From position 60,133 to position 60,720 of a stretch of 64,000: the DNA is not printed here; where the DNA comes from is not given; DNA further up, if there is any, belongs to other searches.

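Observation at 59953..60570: BrnT/BrnA-like toxin-antitoxin pair wedged between gspF and the pseudopilin genes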

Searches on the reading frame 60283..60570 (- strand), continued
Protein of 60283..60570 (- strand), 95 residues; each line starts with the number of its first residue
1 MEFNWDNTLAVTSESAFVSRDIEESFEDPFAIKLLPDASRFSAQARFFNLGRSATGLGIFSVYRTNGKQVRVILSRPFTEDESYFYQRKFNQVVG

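Call 44: find_homologous_proteins(query=A5, max_evalue=0.001)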
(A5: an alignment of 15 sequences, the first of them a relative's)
Query A5 (15 sequences) (93 aa, profile of the alignment): 5382 proteins with E <= 0.001 among 5883 candidates; the best 120 are listed.
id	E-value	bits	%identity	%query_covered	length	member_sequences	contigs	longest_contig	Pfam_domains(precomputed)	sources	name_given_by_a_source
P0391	3.5e-37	144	58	98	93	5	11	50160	PF04365.20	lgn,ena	-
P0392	8.6e-37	143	69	98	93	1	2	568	PF04365.20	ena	-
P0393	9.6e-37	143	66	98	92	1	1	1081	PF04365.20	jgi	jgi:uncharacterized protein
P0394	9.6e-37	143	59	98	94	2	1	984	PF04365.20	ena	-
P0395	1.2e-36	142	62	98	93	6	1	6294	PF04365.20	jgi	jgi:uncharacterized protein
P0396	1.5e-36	142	65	98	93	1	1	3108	PF04365.20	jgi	jgi:uncharacterized protein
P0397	1.5e-36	142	69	98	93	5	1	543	PF04365.20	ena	-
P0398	1.6e-36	142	67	98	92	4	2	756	PF04365.20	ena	-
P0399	1.7e-36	142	60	98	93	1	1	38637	PF04365.20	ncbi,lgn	-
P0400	1.7e-36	142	65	98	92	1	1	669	PF04365.20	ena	-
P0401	2.3e-36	141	63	98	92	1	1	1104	PF04365.20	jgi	jgi:uncharacterized DUF497 family protein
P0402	2.4e-36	141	63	98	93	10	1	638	PF04365.20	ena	-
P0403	2.4e-36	141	65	98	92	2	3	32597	PF04365.20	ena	-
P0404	3.0e-36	141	65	100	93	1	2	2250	PF04365.20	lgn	-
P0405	3.2e-36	141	59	98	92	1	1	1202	PF04365.20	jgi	jgi:uncharacterized DUF497 family protein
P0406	3.6e-36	141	65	98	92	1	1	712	PF04365.20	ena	-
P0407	3.7e-36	141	64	98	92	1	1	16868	PF04365.20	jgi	jgi:uncharacterized DUF497 family protein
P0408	3.8e-36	141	58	98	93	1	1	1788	PF04365.20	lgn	-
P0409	3.9e-36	141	65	98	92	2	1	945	PF04365.20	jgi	jgi:uncharacterized DUF497 family protein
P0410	4.1e-36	141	62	98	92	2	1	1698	PF04365.20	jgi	-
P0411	4.7e-36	140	62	98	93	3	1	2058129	PF04365.20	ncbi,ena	-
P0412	5.0e-36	140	56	98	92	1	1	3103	PF04365.20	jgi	jgi:uncharacterized DUF497 family protein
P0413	5.2e-36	140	58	98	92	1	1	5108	PF04365.20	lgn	-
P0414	5.2e-36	140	67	98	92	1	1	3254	PF04365.20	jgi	jgi:uncharacterized protein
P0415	5.5e-36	140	64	98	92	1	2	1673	PF04365.20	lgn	-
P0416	7.2e-36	140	60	98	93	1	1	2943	PF04365.20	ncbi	ncbi:MAG: BrnT family toxin [Chthoniobacteraceae bacterium]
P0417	7.3e-36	140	63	100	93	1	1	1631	PF04365.20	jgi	-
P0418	7.7e-36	140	66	98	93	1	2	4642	PF04365.20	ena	-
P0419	7.8e-36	140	59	98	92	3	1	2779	PF04365.20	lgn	-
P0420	8.5e-36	140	56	98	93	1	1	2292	PF04365.20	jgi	jgi:uncharacterized DUF497 family protein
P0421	8.6e-36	140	63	98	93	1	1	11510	PF04365.20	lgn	-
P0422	8.9e-36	140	60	98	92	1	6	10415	PF04365.20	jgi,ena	jgi:uncharacterized DUF497 family protein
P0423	9.0e-36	140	67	98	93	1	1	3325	PF04365.20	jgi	jgi:uncharacterized DUF497 family protein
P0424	9.2e-36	140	63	98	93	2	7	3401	PF04365.20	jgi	jgi:uncharacterized DUF497 family protein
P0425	9.9e-36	139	57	98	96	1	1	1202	PF04365.20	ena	-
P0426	1.1e-35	139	60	98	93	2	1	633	PF04365.20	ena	-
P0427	1.1e-35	139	62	98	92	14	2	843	PF04365.20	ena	-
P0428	1.1e-35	139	59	100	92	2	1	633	PF04365.20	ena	-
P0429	1.1e-35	139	59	98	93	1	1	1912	PF04365.20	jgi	-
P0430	1.1e-35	139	57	98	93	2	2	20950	PF04365.20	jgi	jgi:uncharacterized protein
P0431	1.1e-35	139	61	100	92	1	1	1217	PF04365.20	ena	-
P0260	1.2e-35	139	56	98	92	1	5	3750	PF04365.20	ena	-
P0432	1.2e-35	139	57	98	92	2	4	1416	PF04365.20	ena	-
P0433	1.3e-35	139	68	98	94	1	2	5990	PF04365.20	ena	-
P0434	1.3e-35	139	59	97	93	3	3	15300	PF04365.20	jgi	jgi:uncharacterized protein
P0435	1.3e-35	139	57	98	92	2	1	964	PF04365.20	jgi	jgi:uncharacterized DUF497 family protein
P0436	1.4e-35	139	59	98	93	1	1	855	PF04365.20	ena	-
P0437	1.4e-35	139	58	98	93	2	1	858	PF04365.20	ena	-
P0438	1.4e-35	139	60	100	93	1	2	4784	PF04365.20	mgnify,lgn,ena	mgnify:CR=1 FL=1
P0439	1.4e-35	139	67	98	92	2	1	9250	PF04365.20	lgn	-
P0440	1.4e-35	139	57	98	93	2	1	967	PF04365.20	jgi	jgi:uncharacterized DUF497 family protein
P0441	1.6e-35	139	65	98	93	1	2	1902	PF04365.20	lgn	-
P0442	1.6e-35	139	64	98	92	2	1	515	PF04365.20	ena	-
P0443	1.6e-35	139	58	98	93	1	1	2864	PF04365.20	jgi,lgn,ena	-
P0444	1.6e-35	139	65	98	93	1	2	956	PF04365.20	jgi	jgi:uncharacterized DUF497 family protein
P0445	1.7e-35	139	59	98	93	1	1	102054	PF04365.20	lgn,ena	-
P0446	1.7e-35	139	65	98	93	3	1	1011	PF04365.20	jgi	jgi:uncharacterized protein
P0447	1.7e-35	139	65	98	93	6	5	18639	PF04365.20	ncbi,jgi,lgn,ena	jgi:uncharacterized DUF497 family protein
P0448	1.7e-35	139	59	97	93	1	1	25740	PF04365.20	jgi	jgi:uncharacterized DUF497 family protein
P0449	1.8e-35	139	65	98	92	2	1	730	PF04365.20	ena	-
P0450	1.8e-35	139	64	98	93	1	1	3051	PF04365.20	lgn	-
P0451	1.8e-35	139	63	98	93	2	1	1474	PF04365.20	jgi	jgi:uncharacterized protein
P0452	1.8e-35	139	58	98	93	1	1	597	PF04365.20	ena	-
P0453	1.9e-35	139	60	98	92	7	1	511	PF04365.20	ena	-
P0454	1.9e-35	138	63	98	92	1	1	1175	PF04365.20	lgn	-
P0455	2.0e-35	138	52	98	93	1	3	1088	PF04365.20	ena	-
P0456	2.1e-35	138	59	98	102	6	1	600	PF04365.20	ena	-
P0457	2.1e-35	138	59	98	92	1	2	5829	PF04365.20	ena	-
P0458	2.2e-35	138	59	98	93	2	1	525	PF04365.20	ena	-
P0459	2.2e-35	138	65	98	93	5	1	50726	PF04365.20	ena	-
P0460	2.2e-35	138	63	98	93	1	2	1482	PF04365.20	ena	-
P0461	2.3e-35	138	64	98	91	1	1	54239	PF04365.20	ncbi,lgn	ncbi:MAG: BrnT family toxin [Verrucomicrobiales bacterium]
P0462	2.4e-35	138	62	98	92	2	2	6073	PF04365.20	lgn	-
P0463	2.4e-35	138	64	98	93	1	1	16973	PF04365.20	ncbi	-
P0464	2.5e-35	138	59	98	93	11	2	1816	PF04365.20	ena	-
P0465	2.5e-35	138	64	98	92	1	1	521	PF04365.20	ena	-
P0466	2.6e-35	138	57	98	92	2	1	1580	PF04365.20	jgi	jgi:uncharacterized DUF497 family protein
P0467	2.6e-35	138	60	98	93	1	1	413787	PF04365.20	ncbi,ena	-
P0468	2.7e-35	138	66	98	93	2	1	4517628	PF04365.20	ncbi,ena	-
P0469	2.8e-35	138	58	98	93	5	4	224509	PF04365.20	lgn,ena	-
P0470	2.8e-35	138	60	98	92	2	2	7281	PF04365.20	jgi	-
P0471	2.8e-35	138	60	98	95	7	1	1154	PF04365.20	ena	-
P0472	2.9e-35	138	57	100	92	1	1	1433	PF04365.20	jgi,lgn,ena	-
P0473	2.9e-35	138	64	98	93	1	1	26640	PF04365.20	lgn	-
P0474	3.0e-35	138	60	98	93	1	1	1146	PF04365.20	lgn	-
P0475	3.1e-35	138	56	98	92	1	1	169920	PF04365.20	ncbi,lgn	-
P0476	3.1e-35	138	60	98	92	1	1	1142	PF04365.20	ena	-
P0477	3.1e-35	138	56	98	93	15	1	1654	PF04365.20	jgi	jgi:uncharacterized protein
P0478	3.1e-35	138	60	98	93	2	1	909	PF04365.20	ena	-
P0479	3.1e-35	138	64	98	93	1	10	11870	PF04365.20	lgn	-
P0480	3.2e-35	138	57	98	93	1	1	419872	PF04365.20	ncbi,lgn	-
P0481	3.2e-35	138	59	98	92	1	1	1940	PF04365.20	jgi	jgi:uncharacterized protein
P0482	3.2e-35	138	57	98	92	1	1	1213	PF04365.20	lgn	-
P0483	3.4e-35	138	58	98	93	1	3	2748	PF04365.20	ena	-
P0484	3.4e-35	138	62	98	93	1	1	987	PF04365.20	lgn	-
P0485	3.4e-35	138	60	98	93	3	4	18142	PF04365.20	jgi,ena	-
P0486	3.6e-35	138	67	98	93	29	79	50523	PF04365.20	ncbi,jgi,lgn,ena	jgi:uncharacterized DUF497 family protein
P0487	3.6e-35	138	62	98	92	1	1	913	PF04365.20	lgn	-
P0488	3.7e-35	138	64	98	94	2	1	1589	PF04365.20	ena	-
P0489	3.7e-35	138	65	98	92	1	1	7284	PF04365.20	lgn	-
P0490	3.8e-35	138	52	98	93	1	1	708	PF04365.20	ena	-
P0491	3.9e-35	138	60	98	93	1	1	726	PF04365.20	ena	-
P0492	3.9e-35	138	55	98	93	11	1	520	PF04365.20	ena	-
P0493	3.9e-35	138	58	98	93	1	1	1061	PF04365.20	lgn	-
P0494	3.9e-35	137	58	98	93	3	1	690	PF04365.20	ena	-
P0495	4.0e-35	137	54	98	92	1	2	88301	PF04365.20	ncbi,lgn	-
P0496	4.0e-35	137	63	98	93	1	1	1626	PF04365.20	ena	-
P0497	4.0e-35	137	63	100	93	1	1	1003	PF04365.20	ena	-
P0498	4.2e-35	137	60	98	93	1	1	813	PF04365.20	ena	-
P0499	4.2e-35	137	60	100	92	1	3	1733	PF04365.20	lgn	-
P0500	4.3e-35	137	60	98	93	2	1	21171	PF04365.20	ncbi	-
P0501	4.3e-35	137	57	98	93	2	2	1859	PF04365.20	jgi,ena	jgi:hypothetical protein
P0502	4.5e-35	137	60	98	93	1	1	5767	PF04365.20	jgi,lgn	jgi:hypothetical protein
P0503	4.6e-35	137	57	98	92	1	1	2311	PF04365.20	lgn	-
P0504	4.6e-35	137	65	98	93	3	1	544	PF04365.20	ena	-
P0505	4.6e-35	137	65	98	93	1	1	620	PF04365.20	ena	-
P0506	4.7e-35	137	65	98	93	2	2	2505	PF04365.20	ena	-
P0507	4.7e-35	137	60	98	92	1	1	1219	PF04365.20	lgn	-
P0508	4.7e-35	137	61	97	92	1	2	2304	PF04365.20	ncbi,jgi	jgi:uncharacterized DUF497 family protein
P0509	4.8e-35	137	64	98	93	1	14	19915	PF04365.20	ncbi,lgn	-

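Call 45: find_encoding_contigs(protein=P0468, flank=8000, max_places=2)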
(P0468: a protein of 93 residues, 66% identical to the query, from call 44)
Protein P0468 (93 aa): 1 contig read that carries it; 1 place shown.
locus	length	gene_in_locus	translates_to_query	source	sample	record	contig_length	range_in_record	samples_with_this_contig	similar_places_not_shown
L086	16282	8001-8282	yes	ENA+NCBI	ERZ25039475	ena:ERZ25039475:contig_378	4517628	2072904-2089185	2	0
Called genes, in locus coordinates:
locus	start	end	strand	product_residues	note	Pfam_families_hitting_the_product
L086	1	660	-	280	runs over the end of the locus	PF00005:ABC_tran, PF13304:AAA_21 (weak)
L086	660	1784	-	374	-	PF02405:MlaE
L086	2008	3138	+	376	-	PF03773:ArsP_1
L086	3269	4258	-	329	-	PF01145:Band_7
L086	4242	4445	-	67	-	-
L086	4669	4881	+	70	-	-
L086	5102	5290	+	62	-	-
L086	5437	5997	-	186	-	PF02441:Flavoprotein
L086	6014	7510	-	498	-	PF00370:FGGY_N, PF02782:FGGY_C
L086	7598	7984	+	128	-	PF00903:Glyoxalase, PF13669:Glyoxalase_4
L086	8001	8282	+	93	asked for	PF04365:BrnT_toxin (weak)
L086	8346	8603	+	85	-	PF12441:CopG_antitoxin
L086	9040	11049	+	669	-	PF22745:Nlig-Ia, PF01653:DNA_ligase_aden, PF03120:OB_DNA_ligase, PF03119:DNA_ligase_ZBD, PF14520:HHH_5 (weak), PF12826:HHH_2, PF00533:BRCT, PF12738:PTCB-BRCT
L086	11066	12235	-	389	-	PF13365:Trypsin_2, PF13180:PDZ_2, PF17820:PDZ_6 (weak)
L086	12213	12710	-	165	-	-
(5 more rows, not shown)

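Call 46: find_encoding_contigs(protein=P0461, flank=8000, max_places=2)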
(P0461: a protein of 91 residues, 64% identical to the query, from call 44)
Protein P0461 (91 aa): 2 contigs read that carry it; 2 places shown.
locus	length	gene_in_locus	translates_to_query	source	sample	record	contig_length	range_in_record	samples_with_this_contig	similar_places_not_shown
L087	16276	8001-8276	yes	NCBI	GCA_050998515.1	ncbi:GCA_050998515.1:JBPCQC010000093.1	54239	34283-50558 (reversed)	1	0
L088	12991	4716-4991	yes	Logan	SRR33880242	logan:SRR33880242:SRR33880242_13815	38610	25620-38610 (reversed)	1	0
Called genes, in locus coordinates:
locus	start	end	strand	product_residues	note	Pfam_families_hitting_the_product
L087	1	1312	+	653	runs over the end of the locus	PF16177:ACAS_N, PF00501:AMP-binding, PF13193:AMP-binding_C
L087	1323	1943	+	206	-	PF14907:NTP_transf_5 (weak), PF08843:AbiEii (faint)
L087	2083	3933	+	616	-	PF13230:GATase_4 (weak), PF13522:GATase_6, PF13537:GATase_7, PF01380:SIS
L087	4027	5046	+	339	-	PF02558:ApbA, PF08546:ApbA_C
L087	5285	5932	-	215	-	PF04028:DUF374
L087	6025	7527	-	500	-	PF00370:FGGY_N, PF02782:FGGY_C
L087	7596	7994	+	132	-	PF00903:Glyoxalase, PF13669:Glyoxalase_4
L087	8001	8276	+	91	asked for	PF04365:BrnT_toxin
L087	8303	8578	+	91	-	PF12441:CopG_antitoxin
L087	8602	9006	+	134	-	-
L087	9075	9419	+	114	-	-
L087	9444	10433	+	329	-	-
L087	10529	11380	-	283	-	PF02735:Ku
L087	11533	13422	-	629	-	-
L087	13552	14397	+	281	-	PF13641:Glyco_tranf_2_3 (weak), PF00535:Glycos_transf_2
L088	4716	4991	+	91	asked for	PF04365:BrnT_toxin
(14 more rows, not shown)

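Call 47: find_encoding_contigs(protein=P0480, flank=8000, max_places=2)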
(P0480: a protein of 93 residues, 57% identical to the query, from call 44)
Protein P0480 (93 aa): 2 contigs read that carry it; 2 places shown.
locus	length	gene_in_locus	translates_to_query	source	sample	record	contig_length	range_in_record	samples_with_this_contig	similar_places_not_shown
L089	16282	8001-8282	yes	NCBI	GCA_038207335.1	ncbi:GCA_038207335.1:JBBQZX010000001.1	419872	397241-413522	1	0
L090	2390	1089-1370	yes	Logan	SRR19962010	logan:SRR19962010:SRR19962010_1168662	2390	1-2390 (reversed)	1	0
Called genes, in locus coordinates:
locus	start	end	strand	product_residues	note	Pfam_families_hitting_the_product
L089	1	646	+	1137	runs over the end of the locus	PF00034:Cytochrom_C (faint), PF23500:DUF7133, PF07995:GSDH, PF02985:HEAT (faint), PF13513:HEAT_EZ, PF13646:HEAT_2, PF13442:Cytochrome_CBB3 (faint)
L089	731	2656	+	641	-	PF07635:PSCyt1 (weak), PF07626:PSD3, PF07637:PSD5, PF07631:PSD4, PF07627:PSCyt3, PF07624:PSD2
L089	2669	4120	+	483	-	PF07586:HXXSHH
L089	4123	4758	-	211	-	PF04028:DUF374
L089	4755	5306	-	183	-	PF02441:Flavoprotein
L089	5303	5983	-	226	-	-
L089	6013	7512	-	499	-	PF00370:FGGY_N, PF02782:FGGY_C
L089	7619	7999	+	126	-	PF00903:Glyoxalase, PF13669:Glyoxalase_4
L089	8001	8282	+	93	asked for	PF04365:BrnT_toxin (weak)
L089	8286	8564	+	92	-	PF12441:CopG_antitoxin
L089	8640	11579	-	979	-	PF13442:Cytochrome_CBB3 (faint), PF07635:PSCyt1, PF07583:PSCyt2, PF07587:PSD1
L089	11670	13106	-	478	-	PF07394:DUF1501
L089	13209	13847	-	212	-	PF09411:PagL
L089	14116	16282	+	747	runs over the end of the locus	PF07583:PSCyt2, PF07587:PSD1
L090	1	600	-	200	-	?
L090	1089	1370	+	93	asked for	PF04365:BrnT_toxin (weak)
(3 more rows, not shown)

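Call 49: find_encoding_contigs(protein=P0247, flank=8000, max_places=3)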
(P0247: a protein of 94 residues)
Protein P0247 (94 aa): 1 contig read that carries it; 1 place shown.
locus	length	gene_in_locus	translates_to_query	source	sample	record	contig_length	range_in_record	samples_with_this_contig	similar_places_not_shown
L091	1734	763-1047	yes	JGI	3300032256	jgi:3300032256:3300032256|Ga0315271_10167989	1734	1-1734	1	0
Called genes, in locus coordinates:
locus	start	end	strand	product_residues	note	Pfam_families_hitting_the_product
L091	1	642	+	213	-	?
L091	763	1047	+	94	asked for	PF04365:BrnT_toxin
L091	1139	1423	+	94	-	PF12441:CopG_antitoxin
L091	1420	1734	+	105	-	?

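Call 50: find_encoding_contigs(protein=P0243, flank=8000, max_places=3)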
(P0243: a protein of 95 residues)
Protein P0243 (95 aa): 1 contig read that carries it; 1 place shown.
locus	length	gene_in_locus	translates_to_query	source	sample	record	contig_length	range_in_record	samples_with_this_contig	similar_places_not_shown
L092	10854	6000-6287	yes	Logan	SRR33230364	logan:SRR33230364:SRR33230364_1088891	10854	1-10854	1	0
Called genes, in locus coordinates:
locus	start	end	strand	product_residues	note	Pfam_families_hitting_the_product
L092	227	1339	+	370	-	PF02568:ThiI (faint), PF03054:tRNA_Me_trans, PF06508:QueC (faint), PF20259:tRNA_Me_trans_M, PF20258:tRNA_Me_trans_C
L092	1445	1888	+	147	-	-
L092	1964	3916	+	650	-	-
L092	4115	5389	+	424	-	PF28597:T2SSF_N, PF00482:T2SSF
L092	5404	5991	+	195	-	PF07963:N_methyl (weak)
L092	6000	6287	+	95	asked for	PF04365:BrnT_toxin (weak)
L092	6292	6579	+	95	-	PF12441:CopG_antitoxin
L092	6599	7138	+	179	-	PF07963:N_methyl (weak)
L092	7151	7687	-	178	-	-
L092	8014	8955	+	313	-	PF00892:EamA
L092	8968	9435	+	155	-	PF00583:Acetyltransf_1, PF13480:Acetyltransf_6 (weak), PF13673:Acetyltransf_10 (weak), PF13508:Acetyltransf_7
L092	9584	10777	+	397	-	PF01261:AP_endonuc_2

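Call 51: search_protein_families(library=pfam, proteins=[L091:1-642:+, L091:1420-1734:+, L092:5404-5991:+, L092:6599-7138:+, L092:1964-3916:+, L092:7151-7687:-], max_evalue=0.1)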
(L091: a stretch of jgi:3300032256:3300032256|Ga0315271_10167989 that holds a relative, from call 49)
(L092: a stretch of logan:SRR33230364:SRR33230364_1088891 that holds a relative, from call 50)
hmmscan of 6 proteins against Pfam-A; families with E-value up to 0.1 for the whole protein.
L091:1-642:+ (213 aa): 2 families
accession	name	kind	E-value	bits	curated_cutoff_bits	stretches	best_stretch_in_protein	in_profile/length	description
PF07992.20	Pyr_redox_2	-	1.4e-09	38.2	26.1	1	121-195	218-291/291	Pyridine nucleotide-disulphide oxidoreductase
PF13738.12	Pyr_redox_3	-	0.00065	19.5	30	0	126-179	253-305/305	Pyridine nucleotide-disulphide oxidoreductase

L091:1420-1734:+ (105 aa): 2 families
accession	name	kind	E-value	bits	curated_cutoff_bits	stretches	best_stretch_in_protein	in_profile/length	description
PF07963.17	N_methyl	-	8.3e-08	31.9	21.2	1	34-58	3-27/27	Prokaryotic N-terminal methylation motif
PF01241.23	PSI_PSAK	-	0.095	13.1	23.2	0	21-55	27-59/70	Photosystem I psaG / psaK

L092:5404-5991:+ (195 aa): 2 families
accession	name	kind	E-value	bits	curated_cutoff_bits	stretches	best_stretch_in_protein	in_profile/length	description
PF07963.17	N_methyl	-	2.1e-06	27.5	21.2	1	12-33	4-25/27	Prokaryotic N-terminal methylation motif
PF08334.16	T2SSG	-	0.0091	16.5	21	1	43-88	7-51/108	Type II secretion system (T2SS), protein G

L092:6599-7138:+ (179 aa): 2 families
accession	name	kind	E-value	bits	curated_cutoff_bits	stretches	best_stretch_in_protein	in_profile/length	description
PF07963.17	N_methyl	-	6e-07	29.2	21.2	1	7-31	3-27/27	Prokaryotic N-terminal methylation motif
PF11773.13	ComGE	-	0.035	14.4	25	1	13-55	2-44/82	Competence system putative prepilin ComGE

L092:1964-3916:+ (650 aa): 2 families
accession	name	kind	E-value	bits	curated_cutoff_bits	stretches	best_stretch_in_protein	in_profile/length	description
PF11464.13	Rbsn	-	0.034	14.2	26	0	558-580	1-27/42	Rabenosyn Rab binding domain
PF17975.6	RNR_Alpha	-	0.048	14.6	26.4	0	97-175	7-90/101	Ribonucleotide reductase alpha domain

L092:7151-7687:- (178 aa): 0 families
